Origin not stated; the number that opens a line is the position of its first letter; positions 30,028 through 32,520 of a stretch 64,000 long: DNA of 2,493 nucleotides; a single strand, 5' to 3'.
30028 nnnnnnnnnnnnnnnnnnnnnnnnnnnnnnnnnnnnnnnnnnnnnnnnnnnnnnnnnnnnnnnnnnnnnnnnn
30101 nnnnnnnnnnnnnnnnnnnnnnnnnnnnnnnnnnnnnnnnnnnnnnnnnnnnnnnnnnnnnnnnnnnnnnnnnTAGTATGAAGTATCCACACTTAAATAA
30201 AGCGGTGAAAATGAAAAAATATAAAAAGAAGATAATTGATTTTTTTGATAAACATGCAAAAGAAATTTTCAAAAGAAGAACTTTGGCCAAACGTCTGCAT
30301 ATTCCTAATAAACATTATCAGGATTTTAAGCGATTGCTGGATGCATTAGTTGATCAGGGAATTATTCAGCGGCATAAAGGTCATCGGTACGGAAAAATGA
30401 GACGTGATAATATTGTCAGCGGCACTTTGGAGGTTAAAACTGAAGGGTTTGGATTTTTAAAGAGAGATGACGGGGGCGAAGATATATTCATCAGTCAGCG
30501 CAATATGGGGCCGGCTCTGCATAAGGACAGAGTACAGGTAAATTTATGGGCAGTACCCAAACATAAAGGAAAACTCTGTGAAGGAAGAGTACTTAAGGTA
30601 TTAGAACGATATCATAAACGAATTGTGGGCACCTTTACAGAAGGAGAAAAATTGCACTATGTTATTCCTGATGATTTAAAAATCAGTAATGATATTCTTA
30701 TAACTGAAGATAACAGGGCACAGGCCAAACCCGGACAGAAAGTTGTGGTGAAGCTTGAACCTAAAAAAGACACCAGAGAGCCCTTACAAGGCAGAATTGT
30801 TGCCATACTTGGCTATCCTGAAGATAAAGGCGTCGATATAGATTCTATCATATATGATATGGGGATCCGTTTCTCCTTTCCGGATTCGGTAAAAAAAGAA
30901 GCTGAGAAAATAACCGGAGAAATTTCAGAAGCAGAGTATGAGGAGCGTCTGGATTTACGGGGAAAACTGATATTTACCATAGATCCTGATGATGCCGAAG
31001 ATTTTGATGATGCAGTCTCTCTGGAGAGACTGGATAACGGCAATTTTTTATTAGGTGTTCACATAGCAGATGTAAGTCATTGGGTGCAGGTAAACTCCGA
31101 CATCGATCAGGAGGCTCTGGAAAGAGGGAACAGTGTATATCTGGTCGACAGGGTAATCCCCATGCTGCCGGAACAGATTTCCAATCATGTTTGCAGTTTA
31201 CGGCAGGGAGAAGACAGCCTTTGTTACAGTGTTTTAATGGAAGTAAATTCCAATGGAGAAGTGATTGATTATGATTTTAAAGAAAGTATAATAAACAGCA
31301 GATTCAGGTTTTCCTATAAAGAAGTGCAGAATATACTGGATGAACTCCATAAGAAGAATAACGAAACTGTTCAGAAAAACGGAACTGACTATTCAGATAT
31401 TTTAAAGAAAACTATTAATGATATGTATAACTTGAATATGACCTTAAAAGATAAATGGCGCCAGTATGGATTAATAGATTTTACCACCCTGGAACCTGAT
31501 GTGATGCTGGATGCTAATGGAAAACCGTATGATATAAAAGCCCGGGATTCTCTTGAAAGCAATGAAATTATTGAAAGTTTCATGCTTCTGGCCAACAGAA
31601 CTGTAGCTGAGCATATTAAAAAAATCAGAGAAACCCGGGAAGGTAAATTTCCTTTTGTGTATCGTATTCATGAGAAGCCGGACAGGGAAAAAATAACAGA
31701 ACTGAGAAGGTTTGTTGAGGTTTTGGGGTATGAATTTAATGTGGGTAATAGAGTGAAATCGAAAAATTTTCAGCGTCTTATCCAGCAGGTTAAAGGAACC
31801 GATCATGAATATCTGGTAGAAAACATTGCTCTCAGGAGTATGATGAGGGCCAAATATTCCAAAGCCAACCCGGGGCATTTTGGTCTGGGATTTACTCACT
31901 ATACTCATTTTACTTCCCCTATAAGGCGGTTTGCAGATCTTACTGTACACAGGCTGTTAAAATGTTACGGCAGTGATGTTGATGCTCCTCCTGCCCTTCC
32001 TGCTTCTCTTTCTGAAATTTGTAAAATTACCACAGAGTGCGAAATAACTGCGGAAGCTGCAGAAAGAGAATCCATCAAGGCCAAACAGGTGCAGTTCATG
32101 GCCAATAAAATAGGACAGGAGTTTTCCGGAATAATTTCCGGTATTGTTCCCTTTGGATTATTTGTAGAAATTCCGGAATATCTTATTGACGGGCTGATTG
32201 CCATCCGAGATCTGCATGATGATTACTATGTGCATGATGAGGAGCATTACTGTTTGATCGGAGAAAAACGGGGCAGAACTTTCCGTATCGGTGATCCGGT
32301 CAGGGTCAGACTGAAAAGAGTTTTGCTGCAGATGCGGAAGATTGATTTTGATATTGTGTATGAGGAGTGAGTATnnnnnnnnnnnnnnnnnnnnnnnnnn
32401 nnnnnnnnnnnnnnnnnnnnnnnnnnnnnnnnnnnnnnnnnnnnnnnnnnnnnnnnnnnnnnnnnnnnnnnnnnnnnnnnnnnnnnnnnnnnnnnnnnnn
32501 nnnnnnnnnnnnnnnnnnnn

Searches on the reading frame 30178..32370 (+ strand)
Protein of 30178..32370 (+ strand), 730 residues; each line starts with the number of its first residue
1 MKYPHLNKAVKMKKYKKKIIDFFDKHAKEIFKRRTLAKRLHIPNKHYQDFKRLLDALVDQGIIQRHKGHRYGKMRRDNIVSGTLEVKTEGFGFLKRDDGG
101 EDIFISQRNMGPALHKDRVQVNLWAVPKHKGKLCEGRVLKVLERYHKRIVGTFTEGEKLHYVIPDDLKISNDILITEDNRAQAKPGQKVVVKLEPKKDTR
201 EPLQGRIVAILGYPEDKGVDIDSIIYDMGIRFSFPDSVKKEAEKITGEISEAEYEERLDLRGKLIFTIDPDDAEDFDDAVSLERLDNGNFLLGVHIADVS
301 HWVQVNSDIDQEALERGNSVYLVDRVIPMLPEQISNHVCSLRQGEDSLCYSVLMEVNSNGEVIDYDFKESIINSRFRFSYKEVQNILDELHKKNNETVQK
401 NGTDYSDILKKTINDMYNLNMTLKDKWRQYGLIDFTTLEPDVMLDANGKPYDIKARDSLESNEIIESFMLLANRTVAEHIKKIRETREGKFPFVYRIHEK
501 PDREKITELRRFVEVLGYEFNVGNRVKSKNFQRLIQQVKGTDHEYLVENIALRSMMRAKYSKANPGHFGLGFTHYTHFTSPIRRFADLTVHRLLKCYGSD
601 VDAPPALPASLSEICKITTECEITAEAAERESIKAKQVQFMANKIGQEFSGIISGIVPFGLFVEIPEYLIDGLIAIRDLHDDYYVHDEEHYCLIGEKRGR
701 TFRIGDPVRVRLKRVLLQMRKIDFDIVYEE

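Call 8: search_protein_families(library=pfam, proteins=[window:30178-32370:+], max_evalue=0.00001)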
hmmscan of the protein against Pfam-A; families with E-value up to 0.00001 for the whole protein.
window:30178-32370:+ (730 aa): 5 families
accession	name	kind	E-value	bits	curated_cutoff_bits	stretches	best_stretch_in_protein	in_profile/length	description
PF00773.25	RNB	-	1.5e-105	353.5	29.3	1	257-597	1-323/326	RNB domain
PF17876.7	CSD2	-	1.5e-26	92.7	26.2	1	161-235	1-74/74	Cold shock domain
PF08206.17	OB_RNB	-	1.1e-15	57.5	24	1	82-141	1-58/58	Ribonuclease B OB domain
PF00575.29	S1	-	1.4e-10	41.8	22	1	644-724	3-71/74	S1 RNA binding domain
PF25049.1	OB_HELZ2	-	1.4e-06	28.5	29.3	0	160-211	32-85/90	3'-5' exoribonuclease HELZ2, OB-fold domain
